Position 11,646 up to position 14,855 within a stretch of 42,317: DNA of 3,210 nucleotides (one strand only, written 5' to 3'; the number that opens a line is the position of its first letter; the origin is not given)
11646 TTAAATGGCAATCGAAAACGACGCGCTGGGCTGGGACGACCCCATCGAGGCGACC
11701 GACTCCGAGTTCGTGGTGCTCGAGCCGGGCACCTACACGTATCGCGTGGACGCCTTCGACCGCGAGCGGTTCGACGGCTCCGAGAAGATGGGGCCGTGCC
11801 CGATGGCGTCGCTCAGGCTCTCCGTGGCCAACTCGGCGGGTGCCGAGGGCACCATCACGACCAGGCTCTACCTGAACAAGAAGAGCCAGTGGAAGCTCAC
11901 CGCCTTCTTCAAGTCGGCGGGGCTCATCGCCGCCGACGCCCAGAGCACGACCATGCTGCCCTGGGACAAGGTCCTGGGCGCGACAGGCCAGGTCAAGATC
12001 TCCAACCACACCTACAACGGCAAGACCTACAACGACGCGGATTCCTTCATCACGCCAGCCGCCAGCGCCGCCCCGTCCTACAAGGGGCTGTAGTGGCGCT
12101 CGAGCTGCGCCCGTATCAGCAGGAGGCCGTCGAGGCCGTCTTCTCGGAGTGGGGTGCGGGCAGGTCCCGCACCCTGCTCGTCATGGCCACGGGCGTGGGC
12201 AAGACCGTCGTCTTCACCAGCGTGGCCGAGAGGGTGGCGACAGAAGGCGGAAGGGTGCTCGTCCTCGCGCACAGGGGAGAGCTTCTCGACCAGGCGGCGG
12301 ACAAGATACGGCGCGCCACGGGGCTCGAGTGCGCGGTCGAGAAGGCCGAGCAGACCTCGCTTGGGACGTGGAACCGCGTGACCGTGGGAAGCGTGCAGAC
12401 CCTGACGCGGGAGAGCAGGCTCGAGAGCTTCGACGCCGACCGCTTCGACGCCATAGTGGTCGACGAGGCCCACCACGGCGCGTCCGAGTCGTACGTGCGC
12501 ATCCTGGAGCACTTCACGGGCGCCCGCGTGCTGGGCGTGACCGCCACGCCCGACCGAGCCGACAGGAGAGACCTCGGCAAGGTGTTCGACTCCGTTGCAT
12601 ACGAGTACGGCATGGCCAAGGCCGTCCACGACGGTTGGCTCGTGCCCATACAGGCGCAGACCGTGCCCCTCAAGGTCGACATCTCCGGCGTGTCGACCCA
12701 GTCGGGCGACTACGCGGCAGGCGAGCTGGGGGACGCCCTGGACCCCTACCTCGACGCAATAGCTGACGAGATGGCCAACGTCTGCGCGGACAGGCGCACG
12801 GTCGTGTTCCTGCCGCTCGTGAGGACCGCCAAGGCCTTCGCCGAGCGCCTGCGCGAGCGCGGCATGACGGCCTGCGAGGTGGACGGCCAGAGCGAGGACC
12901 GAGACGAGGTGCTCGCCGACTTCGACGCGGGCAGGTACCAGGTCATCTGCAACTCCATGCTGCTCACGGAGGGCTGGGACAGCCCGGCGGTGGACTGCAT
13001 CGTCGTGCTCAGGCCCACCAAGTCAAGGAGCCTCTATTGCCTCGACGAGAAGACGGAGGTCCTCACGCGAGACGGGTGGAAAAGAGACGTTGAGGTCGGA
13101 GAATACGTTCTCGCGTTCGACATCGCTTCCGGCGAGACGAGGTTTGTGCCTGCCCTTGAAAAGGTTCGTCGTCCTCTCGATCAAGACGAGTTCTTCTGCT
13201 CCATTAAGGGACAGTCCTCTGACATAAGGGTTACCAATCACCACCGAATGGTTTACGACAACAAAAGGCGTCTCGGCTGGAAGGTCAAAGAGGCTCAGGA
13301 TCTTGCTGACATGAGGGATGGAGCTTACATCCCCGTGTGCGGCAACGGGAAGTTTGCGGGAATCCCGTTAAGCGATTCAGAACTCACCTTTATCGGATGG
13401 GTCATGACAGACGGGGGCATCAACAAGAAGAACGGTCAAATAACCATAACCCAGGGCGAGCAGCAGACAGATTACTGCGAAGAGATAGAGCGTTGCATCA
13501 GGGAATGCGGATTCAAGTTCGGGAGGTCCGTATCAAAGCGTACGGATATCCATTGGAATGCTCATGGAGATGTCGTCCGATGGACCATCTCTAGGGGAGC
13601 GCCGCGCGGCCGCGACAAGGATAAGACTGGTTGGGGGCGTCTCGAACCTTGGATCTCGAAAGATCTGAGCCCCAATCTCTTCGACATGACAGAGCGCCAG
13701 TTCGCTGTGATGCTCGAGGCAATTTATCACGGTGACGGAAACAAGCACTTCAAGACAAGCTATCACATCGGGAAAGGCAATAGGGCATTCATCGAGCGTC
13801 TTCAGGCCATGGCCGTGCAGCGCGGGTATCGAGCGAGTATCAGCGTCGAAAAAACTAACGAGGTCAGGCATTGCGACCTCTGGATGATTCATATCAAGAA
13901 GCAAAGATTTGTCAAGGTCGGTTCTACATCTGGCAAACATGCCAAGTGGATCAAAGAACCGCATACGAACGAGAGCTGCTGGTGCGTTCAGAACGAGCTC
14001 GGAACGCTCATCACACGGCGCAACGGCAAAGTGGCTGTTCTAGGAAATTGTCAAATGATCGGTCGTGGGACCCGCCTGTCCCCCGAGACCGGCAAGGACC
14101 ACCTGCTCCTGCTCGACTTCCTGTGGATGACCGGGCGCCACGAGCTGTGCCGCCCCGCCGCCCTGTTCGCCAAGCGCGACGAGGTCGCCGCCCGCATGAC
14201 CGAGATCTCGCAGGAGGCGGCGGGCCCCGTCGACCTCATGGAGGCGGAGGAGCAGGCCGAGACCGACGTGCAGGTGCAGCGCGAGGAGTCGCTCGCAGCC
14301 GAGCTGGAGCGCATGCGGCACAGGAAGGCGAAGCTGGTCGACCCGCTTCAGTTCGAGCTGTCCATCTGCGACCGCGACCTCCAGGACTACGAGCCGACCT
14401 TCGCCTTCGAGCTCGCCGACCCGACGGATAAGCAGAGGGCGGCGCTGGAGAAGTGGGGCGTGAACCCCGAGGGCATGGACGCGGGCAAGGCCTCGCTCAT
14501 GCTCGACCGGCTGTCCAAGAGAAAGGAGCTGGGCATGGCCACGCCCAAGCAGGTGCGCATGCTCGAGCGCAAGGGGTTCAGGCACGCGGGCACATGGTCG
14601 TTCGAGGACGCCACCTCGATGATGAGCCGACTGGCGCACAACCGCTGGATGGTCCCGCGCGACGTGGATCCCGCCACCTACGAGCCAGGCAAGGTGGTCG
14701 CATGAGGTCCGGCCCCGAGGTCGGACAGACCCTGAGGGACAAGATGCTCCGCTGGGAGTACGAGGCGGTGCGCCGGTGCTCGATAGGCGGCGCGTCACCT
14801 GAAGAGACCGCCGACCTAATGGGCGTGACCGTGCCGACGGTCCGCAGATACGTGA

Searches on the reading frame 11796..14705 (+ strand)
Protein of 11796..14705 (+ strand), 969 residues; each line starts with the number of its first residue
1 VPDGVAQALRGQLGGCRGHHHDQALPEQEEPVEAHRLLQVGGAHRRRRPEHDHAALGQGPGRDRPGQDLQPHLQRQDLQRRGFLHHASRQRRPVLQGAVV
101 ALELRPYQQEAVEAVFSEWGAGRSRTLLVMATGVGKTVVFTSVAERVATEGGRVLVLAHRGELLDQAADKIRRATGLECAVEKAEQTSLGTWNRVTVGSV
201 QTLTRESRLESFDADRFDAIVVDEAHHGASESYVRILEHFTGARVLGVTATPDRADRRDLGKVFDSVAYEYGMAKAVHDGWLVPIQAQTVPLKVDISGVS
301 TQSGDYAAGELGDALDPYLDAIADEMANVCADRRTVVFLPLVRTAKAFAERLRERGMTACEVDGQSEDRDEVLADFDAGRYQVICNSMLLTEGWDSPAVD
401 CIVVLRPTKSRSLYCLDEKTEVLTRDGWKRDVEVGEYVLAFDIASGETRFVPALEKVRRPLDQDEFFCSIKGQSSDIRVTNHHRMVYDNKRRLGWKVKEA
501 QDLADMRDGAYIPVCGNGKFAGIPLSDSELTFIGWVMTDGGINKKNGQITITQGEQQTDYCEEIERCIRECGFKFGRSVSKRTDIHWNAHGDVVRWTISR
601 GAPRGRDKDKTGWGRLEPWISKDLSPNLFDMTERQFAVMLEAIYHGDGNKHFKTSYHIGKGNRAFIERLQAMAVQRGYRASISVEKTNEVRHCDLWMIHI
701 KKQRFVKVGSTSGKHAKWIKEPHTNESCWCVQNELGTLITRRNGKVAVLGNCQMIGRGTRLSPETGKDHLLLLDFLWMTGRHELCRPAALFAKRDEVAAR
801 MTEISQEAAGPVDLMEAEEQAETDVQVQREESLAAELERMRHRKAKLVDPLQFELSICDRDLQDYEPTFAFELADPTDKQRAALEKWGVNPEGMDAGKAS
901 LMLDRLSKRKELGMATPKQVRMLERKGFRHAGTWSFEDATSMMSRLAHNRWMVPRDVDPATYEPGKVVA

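Call 11: search_protein_families(library=phrogs, proteins=[window:11796-14705:+], max_evalue=0.001)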
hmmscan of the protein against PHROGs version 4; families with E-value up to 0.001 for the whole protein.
window:11796-14705:+ (969 aa): 8 families
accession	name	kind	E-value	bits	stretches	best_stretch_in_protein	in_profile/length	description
phrog_16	-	DNA, RNA and nucleotide metabolism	3.1e-89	301.4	1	102-414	271-576/986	DNA helicase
phrog_16694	-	unknown function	1.7e-27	96.8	1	102-286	273-484/1010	-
phrog_62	-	DNA, RNA and nucleotide metabolism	1.9e-14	53.1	1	83-252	676-849/1881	DNA helicase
phrog_16259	-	DNA, RNA and nucleotide metabolism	3.4e-08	34.1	1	99-232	113-240/330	DNA helicase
phrog_3830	-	unknown function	3.8e-06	26.4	1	104-293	267-479/1032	-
phrog_9690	-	DNA, RNA and nucleotide metabolism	1.1e-05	25.6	1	216-411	40-243/306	DNA helicase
phrog_32482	-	other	8.8e-05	22.3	0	415-508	76-169/589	PhoH-like phosphate starvation-inducible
phrog_34481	-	unknown function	0.0006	20.7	0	130-172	57-99/132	-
